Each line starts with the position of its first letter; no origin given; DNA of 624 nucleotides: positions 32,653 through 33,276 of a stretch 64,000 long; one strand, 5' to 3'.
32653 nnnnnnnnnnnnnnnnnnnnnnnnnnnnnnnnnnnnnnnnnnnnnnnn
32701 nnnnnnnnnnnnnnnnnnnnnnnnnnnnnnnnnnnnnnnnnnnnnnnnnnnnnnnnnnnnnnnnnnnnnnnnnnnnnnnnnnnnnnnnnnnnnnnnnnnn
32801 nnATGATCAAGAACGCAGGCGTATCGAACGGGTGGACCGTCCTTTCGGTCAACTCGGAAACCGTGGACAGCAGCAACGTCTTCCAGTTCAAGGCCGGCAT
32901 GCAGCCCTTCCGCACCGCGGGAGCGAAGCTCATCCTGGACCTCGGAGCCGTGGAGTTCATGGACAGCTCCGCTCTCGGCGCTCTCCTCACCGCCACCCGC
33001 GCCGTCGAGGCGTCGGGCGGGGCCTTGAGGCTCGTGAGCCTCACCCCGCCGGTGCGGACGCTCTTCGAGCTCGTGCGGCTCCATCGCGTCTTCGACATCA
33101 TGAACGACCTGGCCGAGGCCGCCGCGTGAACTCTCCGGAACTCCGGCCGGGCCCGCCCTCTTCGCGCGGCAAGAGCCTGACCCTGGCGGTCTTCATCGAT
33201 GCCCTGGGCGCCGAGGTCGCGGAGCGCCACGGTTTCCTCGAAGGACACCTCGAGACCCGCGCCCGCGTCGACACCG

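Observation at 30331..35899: Hpt-REC plus partner-switching module (GAF-PP2C, RsbW-like kinase, STAS) fused into the same operon as the polysaccharide biosynthesis genes, with no sigma factor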

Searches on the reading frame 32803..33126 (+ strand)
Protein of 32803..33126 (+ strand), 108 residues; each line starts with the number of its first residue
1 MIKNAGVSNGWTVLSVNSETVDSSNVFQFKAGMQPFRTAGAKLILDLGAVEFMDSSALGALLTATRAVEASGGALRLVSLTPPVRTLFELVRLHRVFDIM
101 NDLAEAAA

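Call 5: search_protein_families(library=pfam, proteins=[window:32803-33126:+], max_evalue=0.01)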
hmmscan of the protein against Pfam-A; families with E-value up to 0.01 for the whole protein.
window:32803-33126:+ (108 aa): 2 families
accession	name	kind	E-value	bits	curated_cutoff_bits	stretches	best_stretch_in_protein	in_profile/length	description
PF01740.26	STAS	-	7.2e-16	58.3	22.6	1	8-106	7-106/106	STAS domain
PF13466.11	STAS_2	-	7e-12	45.8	29.2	1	20-93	6-79/80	STAS domain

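Call 25: search_protein_families(library=ncbifam, proteins=[window:32803-33126:+], max_evalue=0.001)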
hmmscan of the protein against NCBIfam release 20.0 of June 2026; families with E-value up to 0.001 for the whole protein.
window:32803-33126:+ (108 aa): 2 families
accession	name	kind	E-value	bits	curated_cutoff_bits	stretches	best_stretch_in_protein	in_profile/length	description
TIGR00377.1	ant_ant_sig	superfamily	2.1e-16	59.7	53.45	1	9-102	11-105/108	anti-sigma factor antagonist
TIGR02886.1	spore_II_AA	equivalog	1e-12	48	114.75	1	36-106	35-105/106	anti-sigma F factor antagonist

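Call 57: find_related_loci(query=A3, collection=metagenome_contigs, flank=7000)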
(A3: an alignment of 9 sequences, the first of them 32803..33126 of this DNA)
Query A3 (108 aa) in metagenome_contigs; peptide patterns used: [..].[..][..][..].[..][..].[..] (x = any residue, [..] = any of these).
519 stretches matched a pattern; 463 encode a relative of the query (tblastn E <= 1e-3); the best 80 are kept; 80 distinct loci.
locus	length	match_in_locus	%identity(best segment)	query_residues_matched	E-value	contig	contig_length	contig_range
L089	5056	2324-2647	97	1-108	4e-66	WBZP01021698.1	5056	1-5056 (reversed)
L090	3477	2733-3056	74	1-108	5e-49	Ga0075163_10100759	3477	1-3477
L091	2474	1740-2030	53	12-108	4e-29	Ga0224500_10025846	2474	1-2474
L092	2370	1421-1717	53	8-106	4e-29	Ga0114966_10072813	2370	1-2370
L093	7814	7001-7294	52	9-106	2e-28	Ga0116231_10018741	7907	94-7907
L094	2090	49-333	47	12-106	3e-28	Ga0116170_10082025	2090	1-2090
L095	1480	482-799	50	1-106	3e-28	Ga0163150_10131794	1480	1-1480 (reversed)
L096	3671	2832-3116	49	12-106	1e-27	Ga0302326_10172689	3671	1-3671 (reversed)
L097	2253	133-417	49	12-106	1e-27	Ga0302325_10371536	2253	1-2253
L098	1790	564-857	49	9-106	2e-27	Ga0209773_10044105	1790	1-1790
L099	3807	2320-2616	49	8-106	2e-27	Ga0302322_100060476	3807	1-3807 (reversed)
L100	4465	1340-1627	51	13-108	3e-27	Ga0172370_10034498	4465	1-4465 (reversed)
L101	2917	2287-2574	51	13-108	3e-27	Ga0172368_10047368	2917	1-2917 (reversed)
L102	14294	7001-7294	49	9-106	4e-27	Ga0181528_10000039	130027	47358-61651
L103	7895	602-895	49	9-106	4e-27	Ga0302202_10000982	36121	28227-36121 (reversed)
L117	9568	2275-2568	43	9-106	6e-26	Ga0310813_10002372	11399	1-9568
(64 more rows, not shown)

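Call 78: search_solved_structures(query=A3, max_evalue=0.001)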
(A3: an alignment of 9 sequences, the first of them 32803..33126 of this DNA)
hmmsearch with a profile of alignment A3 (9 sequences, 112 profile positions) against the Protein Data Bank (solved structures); distinct sequences matched with E-value up to 0.001: 11.
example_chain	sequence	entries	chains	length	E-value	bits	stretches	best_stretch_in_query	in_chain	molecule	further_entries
1th8_B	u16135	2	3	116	6.7e-19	71.1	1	6-110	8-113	Anti-sigma F factor antagonist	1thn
1tid_B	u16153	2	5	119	4.9e-18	68.3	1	6-110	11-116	Anti-sigma F factor antagonist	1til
1sbo_A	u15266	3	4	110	1.6e-16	63.5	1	9-106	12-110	Putative anti-sigma factor antagonist TM1442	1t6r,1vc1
1auz_A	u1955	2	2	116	4.9e-16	61.9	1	12-108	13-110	SPOIIAA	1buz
4hyl_A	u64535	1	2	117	3e-13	52.9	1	8-108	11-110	Stage II sporulation protein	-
2ka5_A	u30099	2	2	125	6.5e-13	51.8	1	8-110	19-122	Putative anti-sigma factor antagonist TM_1081 | Putative anti-sigma factor antagonist TM1081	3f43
1h4y_A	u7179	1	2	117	4.2e-10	42.8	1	4-90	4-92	ANTI-SIGMA F FACTOR ANTAGONIST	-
6m36_B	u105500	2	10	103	5.8e-10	42.3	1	18-100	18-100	Anti-sigma-B factor antagonist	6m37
1h4x_A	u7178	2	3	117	2e-09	40.6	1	4-90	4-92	ANTI-SIGMA F FACTOR ANTAGONIST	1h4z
4qtp_A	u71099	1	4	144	0.0006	23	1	5-110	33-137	Anti-sigma factor antagonist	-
8ih8_A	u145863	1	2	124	0.00075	22.6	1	7-108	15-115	Anti-sigma-F factor antagonist RsfB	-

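Call 87: search_protein_families(library=pfam, proteins=[L117:138-2228:+, L117:2251-2580:+, L117:2763-3575:+, L117:4021-5391:+, L117:8220-9251:-, L117:7664-8167:-, L117:6971-7315:+], max_evalue=0.001)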
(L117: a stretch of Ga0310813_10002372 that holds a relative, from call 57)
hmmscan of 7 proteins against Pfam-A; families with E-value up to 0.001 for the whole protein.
L117:138-2228:+ (697 aa): 5 families
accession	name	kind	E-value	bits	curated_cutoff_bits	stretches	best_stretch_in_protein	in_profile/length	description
PF07228.17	SpoIIE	-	1.1e-40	140.1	25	1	356-553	4-191/192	Stage II sporulation protein E (SpoIIE)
PF13581.12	HATPase_c_2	-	1.1e-18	67.8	27.4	1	575-695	4-127/127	Histidine kinase-like ATPase domain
PF13185.12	GAF_2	-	9.9e-11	42.4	28.6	1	157-290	3-136/136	GAF domain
PF13492.12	GAF_3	-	4.8e-07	30.7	27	1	157-290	1-128/129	GAF domain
PF01590.32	GAF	-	1.3e-05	26.2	22.4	1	158-289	2-133/133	GAF domain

L117:2251-2580:+ (110 aa): 2 families
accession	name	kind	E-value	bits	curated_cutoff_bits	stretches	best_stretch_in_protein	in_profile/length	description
PF01740.26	STAS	-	7e-22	77.6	22.6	1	4-106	3-106/106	STAS domain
PF13466.11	STAS_2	-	4.9e-14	52.7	29.2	1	20-93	6-79/80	STAS domain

L117:2763-3575:+ (271 aa): 2 families
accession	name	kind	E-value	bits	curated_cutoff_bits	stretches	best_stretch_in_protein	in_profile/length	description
PF00072.30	Response_reg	-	4.2e-27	94.9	30.2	1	17-129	1-110/111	Response regulator receiver domain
PF01627.28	Hpt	-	3.8e-16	59.5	24.6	1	173-253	1-81/84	Hpt domain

L117:4021-5391:+ (457 aa): 10 families
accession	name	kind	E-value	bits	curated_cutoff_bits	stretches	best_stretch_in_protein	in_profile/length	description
PF00158.32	Sigma54_activat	-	2.5e-68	229.5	20.2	1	141-306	2-167/168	Sigma-54 interaction domain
PF14532.12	Sigma54_activ_2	-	8e-25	88.1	25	1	141-311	1-138/138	Sigma-54 interaction domain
PF25601.1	AAA_lid_14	-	5.5e-23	81.1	27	1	312-394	1-84/87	AAA+ ATPase lid domain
PF00072.30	Response_reg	-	1.4e-22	80.4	30.2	1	4-111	1-110/111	Response regulator receiver domain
PF02954.25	HTH_8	-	7.8e-09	35.6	22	1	410-445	2-37/42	Bacterial regulatory protein, Fis family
PF07728.20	AAA_5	-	1e-07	32.5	22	1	164-283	2-124/139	AAA domain (dynein-related subfamily)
PF13384.12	HTH_23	-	2.1e-05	24.6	24.6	1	410-450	2-41/50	Homeodomain-like domain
PF00004.35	AAA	-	3.1e-05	24.9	21.2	1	164-285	1-115/131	ATPase family associated with various cellular activities (AAA)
PF13551.12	HTH_29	-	0.00043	20.8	28.1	0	416-450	1-36/64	Winged helix-turn helix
PF20030.5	bpMoxR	-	0.00047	19.7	27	0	164-289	34-152/205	MoxR domain in the MoxR-vWA-beta-propeller ternary systems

L117:8220-9251:- (343 aa): 0 families

L117:7664-8167:- (167 aa): 0 families

L117:6971-7315:+ (115 aa): 0 families
